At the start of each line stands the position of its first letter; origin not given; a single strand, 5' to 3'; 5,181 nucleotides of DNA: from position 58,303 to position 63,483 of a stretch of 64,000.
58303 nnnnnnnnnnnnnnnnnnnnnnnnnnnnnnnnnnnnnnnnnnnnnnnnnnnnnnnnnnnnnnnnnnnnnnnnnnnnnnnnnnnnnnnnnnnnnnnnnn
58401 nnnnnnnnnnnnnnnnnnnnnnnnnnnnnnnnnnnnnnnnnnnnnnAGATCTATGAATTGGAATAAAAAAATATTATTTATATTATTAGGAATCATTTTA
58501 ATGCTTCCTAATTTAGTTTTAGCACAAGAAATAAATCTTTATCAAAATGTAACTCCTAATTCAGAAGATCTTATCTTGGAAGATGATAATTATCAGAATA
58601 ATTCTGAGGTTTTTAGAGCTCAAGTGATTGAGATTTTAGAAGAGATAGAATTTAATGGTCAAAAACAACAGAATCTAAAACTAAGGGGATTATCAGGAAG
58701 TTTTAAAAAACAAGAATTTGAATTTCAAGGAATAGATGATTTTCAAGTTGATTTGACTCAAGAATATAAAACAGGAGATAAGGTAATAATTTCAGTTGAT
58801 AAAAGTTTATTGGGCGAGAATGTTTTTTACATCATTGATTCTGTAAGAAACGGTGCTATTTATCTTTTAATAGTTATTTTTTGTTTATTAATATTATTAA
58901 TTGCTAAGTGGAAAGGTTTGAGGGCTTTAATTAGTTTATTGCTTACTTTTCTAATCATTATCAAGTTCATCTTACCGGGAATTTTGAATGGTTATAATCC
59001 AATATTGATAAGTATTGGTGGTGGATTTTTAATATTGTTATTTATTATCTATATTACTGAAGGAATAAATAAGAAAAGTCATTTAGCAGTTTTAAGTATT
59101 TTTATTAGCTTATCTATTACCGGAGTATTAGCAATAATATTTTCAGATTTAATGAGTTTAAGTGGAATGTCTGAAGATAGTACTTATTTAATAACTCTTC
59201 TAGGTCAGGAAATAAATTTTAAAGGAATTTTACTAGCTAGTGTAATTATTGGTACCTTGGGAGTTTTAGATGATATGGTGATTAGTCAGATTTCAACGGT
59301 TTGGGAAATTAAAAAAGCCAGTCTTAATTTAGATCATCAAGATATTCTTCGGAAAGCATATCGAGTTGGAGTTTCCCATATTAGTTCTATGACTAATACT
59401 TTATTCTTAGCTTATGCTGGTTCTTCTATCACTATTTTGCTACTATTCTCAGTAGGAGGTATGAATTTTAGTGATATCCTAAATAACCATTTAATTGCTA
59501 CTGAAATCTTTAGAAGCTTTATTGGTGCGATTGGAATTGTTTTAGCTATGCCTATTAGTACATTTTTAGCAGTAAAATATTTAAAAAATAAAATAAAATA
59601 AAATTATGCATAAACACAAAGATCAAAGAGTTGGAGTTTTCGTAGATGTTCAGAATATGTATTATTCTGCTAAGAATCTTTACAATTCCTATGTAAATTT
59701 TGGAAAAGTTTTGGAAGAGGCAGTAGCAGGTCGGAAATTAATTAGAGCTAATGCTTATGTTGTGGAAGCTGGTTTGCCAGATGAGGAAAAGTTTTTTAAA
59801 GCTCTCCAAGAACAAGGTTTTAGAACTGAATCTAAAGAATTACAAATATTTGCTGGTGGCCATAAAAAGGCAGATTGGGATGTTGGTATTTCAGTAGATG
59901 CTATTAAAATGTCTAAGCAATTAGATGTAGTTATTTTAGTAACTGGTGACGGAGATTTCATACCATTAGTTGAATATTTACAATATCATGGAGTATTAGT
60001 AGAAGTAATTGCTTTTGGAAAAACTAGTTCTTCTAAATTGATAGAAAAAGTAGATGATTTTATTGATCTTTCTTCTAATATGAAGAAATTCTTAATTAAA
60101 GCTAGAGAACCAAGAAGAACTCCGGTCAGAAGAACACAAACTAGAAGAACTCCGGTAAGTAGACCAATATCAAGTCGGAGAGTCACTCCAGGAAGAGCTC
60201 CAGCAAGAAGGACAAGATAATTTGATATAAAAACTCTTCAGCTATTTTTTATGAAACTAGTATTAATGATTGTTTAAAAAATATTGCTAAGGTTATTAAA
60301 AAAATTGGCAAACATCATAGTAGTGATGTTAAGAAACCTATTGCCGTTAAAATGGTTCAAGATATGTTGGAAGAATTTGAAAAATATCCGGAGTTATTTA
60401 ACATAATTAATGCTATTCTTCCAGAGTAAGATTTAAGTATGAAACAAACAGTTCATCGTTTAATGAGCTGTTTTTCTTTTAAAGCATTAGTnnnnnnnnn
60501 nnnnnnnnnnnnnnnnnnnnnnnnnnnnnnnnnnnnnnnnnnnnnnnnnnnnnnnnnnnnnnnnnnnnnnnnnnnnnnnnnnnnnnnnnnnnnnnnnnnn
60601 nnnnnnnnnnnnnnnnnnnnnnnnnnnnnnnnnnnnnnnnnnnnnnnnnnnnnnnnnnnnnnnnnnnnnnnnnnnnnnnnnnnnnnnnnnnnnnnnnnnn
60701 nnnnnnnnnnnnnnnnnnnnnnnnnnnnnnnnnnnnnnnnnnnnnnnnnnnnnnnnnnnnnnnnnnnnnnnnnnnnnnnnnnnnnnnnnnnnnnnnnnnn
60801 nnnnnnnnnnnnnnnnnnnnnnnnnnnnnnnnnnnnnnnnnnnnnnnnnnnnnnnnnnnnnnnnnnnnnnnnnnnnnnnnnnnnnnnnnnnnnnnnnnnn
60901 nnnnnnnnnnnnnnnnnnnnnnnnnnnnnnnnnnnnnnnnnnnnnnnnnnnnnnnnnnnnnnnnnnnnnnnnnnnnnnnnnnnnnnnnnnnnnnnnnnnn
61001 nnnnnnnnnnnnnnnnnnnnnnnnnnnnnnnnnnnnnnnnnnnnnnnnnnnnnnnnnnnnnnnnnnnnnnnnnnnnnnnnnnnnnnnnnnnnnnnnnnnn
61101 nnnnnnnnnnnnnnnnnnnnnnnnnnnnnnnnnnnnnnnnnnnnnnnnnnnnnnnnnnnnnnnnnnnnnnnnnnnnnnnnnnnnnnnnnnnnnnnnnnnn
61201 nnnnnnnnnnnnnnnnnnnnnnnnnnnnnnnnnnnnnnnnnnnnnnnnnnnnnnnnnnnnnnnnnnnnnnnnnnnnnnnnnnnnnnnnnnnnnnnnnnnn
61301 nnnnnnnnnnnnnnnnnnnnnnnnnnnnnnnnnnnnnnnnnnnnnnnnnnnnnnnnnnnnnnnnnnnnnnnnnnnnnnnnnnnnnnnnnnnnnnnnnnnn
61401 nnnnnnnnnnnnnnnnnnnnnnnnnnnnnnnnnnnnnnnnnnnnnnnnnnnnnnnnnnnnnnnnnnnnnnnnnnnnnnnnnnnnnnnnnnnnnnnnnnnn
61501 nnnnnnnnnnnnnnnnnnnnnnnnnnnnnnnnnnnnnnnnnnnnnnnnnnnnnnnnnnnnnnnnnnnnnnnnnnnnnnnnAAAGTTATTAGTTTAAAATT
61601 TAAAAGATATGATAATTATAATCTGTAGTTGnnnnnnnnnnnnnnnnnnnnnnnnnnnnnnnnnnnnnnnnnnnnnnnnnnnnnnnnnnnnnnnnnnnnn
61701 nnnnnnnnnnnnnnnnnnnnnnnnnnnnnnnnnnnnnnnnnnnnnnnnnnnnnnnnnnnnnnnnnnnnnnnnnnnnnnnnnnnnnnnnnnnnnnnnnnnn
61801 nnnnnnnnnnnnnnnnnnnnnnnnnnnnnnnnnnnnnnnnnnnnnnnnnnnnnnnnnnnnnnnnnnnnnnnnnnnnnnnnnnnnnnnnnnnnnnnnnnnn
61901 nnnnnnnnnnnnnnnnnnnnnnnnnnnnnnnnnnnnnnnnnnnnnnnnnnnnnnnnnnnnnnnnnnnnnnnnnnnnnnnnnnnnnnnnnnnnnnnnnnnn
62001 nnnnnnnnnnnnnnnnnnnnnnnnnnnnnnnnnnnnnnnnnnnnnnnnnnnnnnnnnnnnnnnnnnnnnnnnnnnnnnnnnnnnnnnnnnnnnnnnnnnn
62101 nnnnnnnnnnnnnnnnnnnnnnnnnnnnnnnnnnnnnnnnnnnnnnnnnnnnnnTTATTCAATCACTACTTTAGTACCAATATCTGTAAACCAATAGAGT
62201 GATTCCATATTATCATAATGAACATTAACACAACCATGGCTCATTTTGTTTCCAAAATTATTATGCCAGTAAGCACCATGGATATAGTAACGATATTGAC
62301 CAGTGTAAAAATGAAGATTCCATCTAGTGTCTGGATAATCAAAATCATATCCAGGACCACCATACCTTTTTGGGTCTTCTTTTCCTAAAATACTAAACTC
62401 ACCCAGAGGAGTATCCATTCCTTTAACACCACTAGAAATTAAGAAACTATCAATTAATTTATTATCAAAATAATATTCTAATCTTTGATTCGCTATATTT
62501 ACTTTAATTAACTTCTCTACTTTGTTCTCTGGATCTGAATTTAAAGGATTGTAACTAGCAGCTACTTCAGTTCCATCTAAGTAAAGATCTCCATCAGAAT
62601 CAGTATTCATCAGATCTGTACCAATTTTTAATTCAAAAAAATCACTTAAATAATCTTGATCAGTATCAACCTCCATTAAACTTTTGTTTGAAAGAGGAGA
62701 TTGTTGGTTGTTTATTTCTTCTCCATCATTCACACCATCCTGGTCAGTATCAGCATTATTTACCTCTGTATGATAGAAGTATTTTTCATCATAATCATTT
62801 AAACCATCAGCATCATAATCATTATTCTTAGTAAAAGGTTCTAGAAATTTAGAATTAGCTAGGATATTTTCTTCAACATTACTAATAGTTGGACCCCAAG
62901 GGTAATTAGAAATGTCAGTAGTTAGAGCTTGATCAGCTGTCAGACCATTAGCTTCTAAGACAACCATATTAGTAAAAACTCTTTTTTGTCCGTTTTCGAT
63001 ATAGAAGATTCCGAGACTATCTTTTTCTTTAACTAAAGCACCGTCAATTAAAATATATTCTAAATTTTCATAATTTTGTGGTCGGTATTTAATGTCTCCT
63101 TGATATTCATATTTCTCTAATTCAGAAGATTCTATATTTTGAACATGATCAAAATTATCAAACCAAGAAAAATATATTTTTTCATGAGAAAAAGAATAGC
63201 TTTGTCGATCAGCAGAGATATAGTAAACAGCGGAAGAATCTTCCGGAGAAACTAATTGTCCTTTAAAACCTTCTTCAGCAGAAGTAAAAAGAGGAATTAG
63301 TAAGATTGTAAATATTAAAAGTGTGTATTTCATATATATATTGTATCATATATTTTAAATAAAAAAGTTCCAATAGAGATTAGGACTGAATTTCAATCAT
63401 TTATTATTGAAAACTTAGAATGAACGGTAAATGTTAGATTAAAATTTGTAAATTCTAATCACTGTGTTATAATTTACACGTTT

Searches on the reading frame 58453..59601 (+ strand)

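Call 11: search_protein_families(library=pfam, proteins=[window:58453-59601:+], max_evalue=0.001)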
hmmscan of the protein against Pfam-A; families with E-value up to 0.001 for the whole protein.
window:58453-59601:+ (382 aa): 1 family
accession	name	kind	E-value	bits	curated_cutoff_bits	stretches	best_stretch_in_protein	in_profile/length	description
PF07907.16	YibE_F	-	5.3e-69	232.8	27.2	1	136-373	1-239/241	YibE/F-like protein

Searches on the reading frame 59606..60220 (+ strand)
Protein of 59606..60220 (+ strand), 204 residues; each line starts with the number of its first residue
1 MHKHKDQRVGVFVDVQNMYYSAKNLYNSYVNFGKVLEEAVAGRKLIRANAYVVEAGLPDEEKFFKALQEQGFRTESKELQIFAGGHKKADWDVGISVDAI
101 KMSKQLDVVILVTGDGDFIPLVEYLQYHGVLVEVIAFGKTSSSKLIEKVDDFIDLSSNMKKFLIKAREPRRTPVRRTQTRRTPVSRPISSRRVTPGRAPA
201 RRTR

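Call 11: search_protein_families(library=pfam, proteins=[window:59606-60220:+], max_evalue=0.001)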
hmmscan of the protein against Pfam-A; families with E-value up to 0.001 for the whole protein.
window:59606-60220:+ (204 aa): 1 family
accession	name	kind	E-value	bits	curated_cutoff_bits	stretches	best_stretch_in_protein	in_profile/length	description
PF01936.24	NYN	-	3.4e-34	118.9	24.2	1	8-155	1-144/145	NYN domain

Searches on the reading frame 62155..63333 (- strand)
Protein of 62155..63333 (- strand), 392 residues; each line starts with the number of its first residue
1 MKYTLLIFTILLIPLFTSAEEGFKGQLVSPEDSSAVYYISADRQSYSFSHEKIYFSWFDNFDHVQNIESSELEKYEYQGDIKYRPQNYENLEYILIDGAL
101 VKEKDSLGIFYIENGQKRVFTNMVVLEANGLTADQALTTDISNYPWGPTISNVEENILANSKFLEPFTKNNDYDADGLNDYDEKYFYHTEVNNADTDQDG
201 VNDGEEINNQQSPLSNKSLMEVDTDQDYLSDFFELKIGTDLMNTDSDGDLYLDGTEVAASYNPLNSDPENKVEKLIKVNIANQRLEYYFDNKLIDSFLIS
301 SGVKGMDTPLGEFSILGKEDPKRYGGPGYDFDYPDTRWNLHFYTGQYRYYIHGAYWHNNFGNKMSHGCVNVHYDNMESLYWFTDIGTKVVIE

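Call 81: find_encoding_contigs(protein=window:62155-63333:-, flank=10000, max_places=1)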
Protein window:62155-63333:- (392 aa): 24 contigs read that carry it; 1 place shown.
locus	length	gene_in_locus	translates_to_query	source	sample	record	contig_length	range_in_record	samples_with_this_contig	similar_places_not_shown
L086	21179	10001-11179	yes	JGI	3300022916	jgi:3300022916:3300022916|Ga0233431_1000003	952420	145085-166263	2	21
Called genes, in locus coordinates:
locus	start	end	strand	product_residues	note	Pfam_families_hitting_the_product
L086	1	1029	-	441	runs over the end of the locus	PF00206:Lyase_1, PF08328:ASL_C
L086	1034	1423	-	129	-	PF00731:AIRC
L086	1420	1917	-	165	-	PF00293:NUDIX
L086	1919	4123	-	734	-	PF00117:GATase, PF01965:DJ-1_PfpI (weak), PF07685:GATase_3, PF13507:GATase_5, PF01259:SAICAR_synt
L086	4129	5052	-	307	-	PF00586:AIRS, PF02769:AIRS_C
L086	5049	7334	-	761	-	PF18072:FGAR-AT_linker, PF00586:AIRS, PF02769:AIRS_C, PF00586:AIRS, PF02769:AIRS_C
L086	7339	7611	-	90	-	-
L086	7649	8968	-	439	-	PF00709:Adenylsucc_synt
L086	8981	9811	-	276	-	PF00763:THF_DHG_CYH, PF02882:THF_DHG_CYH_C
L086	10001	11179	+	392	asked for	PF03734:YkuD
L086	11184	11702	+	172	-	PF01863:YgjP-like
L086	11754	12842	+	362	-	PF00478:IMPDH, PF03060:NMO, PF01070:FMN_dh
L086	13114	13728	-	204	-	PF01936:NYN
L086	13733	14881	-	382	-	PF07907:YibE_F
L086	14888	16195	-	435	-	-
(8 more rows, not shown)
